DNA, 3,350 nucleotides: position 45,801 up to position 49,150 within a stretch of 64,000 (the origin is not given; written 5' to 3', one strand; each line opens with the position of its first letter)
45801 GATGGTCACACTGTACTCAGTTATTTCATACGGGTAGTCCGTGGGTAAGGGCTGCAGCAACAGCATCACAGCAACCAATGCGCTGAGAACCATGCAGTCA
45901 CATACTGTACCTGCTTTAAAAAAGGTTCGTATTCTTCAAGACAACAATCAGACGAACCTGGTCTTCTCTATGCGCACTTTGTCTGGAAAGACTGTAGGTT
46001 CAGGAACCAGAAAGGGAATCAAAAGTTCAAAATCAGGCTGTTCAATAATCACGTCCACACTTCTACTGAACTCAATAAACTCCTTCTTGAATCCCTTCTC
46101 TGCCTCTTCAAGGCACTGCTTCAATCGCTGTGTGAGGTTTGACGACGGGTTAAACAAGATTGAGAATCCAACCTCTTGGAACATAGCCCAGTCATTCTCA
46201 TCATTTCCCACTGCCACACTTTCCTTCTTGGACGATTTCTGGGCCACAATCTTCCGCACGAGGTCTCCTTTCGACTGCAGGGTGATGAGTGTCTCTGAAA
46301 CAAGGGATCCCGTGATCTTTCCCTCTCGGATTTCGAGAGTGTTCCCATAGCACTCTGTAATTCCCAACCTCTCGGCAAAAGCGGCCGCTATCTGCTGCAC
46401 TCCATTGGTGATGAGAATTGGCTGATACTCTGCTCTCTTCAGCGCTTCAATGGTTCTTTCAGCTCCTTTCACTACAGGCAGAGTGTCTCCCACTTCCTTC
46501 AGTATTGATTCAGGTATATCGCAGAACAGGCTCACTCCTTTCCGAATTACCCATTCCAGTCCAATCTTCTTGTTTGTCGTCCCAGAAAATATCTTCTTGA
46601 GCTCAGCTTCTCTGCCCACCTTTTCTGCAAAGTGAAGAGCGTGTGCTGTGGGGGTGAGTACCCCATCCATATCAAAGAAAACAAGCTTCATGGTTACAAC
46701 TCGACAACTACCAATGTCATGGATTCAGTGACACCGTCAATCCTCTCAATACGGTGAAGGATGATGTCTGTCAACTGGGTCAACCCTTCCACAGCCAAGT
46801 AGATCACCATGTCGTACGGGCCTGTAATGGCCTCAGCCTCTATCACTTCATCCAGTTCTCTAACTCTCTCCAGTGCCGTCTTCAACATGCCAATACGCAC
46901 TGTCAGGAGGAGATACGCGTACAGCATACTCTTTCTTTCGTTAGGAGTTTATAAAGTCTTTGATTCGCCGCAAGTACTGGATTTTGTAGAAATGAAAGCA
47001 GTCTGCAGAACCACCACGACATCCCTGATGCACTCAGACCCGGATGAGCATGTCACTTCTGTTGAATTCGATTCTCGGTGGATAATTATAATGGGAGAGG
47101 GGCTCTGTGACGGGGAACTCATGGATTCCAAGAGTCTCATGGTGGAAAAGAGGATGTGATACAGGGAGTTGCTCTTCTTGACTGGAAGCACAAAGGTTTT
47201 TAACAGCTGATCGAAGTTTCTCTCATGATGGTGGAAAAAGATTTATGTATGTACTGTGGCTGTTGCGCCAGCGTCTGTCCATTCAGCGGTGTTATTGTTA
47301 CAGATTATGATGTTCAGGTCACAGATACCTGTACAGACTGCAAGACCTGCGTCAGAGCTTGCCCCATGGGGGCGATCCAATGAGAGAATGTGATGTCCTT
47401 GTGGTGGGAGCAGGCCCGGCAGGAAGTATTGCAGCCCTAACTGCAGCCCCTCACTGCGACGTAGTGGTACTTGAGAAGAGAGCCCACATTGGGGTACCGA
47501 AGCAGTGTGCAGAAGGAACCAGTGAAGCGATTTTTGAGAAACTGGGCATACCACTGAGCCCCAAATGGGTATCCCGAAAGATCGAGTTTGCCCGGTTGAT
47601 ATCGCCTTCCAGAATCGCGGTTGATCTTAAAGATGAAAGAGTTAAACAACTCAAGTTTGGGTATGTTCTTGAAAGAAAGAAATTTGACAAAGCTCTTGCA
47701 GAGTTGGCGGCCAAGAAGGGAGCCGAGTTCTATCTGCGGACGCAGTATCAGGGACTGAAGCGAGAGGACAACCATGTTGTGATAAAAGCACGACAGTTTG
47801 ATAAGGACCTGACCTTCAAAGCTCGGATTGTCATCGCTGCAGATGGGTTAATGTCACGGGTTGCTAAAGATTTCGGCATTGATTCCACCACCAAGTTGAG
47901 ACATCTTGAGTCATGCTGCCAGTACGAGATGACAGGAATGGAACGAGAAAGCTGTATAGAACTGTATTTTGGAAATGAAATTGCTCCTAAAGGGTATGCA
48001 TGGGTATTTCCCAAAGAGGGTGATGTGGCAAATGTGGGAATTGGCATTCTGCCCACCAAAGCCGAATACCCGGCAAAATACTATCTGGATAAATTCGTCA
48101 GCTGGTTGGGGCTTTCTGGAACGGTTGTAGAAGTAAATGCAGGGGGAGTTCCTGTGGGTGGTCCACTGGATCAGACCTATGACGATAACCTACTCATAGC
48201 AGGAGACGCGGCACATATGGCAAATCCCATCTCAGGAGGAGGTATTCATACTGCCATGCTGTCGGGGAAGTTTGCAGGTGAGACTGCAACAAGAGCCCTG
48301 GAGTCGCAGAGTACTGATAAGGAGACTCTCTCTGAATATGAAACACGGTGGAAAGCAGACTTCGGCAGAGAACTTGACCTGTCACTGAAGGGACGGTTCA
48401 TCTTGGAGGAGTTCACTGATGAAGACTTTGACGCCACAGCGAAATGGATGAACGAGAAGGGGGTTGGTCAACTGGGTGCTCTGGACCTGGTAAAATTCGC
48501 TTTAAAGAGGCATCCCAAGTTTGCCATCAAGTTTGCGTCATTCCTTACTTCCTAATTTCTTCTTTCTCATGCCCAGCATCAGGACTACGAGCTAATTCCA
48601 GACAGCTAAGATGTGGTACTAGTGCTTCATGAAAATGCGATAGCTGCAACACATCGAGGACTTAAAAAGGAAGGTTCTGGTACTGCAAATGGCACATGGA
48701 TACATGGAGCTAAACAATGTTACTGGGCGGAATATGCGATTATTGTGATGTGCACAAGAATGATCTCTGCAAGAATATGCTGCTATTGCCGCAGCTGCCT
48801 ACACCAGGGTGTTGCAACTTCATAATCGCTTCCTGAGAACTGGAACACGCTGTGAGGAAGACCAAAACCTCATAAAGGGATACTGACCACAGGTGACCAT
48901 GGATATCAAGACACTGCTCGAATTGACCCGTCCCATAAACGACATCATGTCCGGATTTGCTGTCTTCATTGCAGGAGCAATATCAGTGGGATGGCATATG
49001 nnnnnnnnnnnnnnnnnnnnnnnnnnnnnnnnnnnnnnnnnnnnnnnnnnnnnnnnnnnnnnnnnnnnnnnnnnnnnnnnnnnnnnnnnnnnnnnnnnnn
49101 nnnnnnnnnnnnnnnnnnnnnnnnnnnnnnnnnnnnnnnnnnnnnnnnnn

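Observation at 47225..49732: Unannotated 52-aa di-cluster ferredoxin translationally coupled (ATGA) to geranylgeranyl reductase, followed by DGGGP synthase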

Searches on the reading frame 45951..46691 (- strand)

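Call 3: search_protein_families(library=pfam, proteins=[window:45951-46691:-], max_evalue=0.01)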
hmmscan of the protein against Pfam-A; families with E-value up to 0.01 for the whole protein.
window:45951-46691:- (247 aa): 5 families
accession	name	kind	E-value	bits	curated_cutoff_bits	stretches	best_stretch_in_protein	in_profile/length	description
PF00702.32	Hydrolase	-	9.2e-14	52.7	26.4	1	1-175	1-191/191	haloacid dehalogenase-like hydrolase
PF12710.13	HAD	-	3.9e-11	44.2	27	1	4-171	1-188/189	haloacid dehalogenase-like hydrolase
PF13344.12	Hydrolase_6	-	1.2e-05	25.7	27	0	73-109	15-51/101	Haloacid dehalogenase-like hydrolase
PF08282.18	Hydrolase_3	-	0.00028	21.1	20.9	1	140-180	187-228/255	haloacid dehalogenase-like hydrolase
PF13419.12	HAD_2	-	0.00039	21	23.8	1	4-114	1-121/178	Haloacid dehalogenase-like hydrolase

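Call 4: search_protein_families(library=ncbifam, proteins=[window:45951-46691:-], max_evalue=0.01)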
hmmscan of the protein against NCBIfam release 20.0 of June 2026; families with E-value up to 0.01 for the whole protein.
window:45951-46691:- (247 aa): 16 families
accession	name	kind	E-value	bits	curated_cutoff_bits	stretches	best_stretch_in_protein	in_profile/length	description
TIGR00338.1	serB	equivalog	7.7e-28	97.6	144.15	1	2-197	15-210/219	phosphoserine phosphatase SerB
TIGR01488.1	HAD-SF-IB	subfamily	1.1e-16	61.3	45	1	3-174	1-177/177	HAD-IB family phosphatase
NF008350.0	PRK11133.1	equivalog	2.8e-16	59.6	413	1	41-184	150-293/324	phosphoserine phosphatase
TIGR01491.1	HAD-SF-IB-PSPlk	hypoth_equivalog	1.1e-14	54.6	151.9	1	1-182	4-190/201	phosphoserine phosphatase-like hydrolase, archaeal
TIGR01490.1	HAD-SF-IB-hyp1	subfamily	2.8e-13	50.6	98.3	1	75-184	90-200/202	HAD-IB family hydrolase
NF010109.0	PRK13582.1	equivalog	2.4e-11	43.7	133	1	1-192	1-181/205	bifunctional phosphoserine phosphatase/homoserine phosphotransferase ThrH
TIGR02137.1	HSK-PSP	equivalog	4.4e-07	29.6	223.4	1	2-208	2-198/203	bifunctional phosphoserine phosphatase/homoserine phosphotransferase ThrH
TIGR01484.1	HAD-SF-IIB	subfamily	8.4e-05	22.7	41.8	1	118-178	153-219/221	HAD-IIB family hydrolase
TIGR00099.1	Cof-subfamily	subfamily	8.9e-05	22.2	137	1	135-179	183-228/256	Cof-type HAD-IIB family hydrolase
NF052360.1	HolPasePseu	equivalog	0.00024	20.8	280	1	74-189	90-206/218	histidinol-phosphatase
TIGR01487.1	Pglycolate_arch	equivalog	0.00035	20.5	122.75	0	140-179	147-187/215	phosphoglycolate phosphatase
NF002245.0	PRK01158.1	equivalog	0.00039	19.8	198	1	140-185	157-203/233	phosphoglycolate phosphatase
TIGR01993.1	Pyr-5-nucltdase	equivalog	0.00086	19.1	142.9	0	74-125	83-134/183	pyrimidine 5'-nucleotidase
TIGR01670.1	KdsC-phosphatas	subfamily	0.0018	18.2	106.95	0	143-182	79-119/154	3-deoxy-D-manno-octulosonate 8-phosphate phosphatase, YrbI family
NF009695.0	PRK13222.1-2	equivalog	0.0023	17.4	225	0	75-118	97-140/226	phosphoglycolate phosphatase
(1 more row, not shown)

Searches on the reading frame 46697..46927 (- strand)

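Call 3: search_protein_families(library=pfam, proteins=[window:46697-46927:-], max_evalue=0.01)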
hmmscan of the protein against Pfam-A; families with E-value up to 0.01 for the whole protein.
window:46697-46927:- (77 aa): 1 family
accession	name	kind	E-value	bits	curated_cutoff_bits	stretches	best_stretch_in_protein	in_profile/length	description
PF01037.27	AsnC_trans_reg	-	3.9e-12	46.3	25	1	8-76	3-72/73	Lrp/AsnC ligand binding domain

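Call 4: search_protein_families(library=ncbifam, proteins=[window:46697-46927:-], max_evalue=0.01)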
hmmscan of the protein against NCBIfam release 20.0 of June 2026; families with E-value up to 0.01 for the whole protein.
window:46697-46927:- (77 aa): 2 families
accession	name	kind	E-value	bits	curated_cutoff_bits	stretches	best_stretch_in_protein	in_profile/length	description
NF008384.0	PRK11179.1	equivalog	9.5e-08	32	227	1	16-75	84-143/153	transcriptional regulator AsnC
NF040947.1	trans_reg_LysM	equivalog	0.0016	18.2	180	1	20-75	79-133/136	HTH-type transcriptional regulator LysM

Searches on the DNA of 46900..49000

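Call 41: search_rna_families(source=window, start=46900, end=49000, threshold=evalue, max_evalue=1)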
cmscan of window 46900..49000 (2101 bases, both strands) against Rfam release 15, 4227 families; matches with E-value up to 1: 1.
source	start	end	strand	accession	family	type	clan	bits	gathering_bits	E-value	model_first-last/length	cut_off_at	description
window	47146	47198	-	RF02784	SorX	Gene; sRNA;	-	17.3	46.6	0.62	1-73/73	no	Singlet oxygen resistance RNA X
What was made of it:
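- Tried and rejected: There is no Rfam hit even at E<=1 (call 41).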
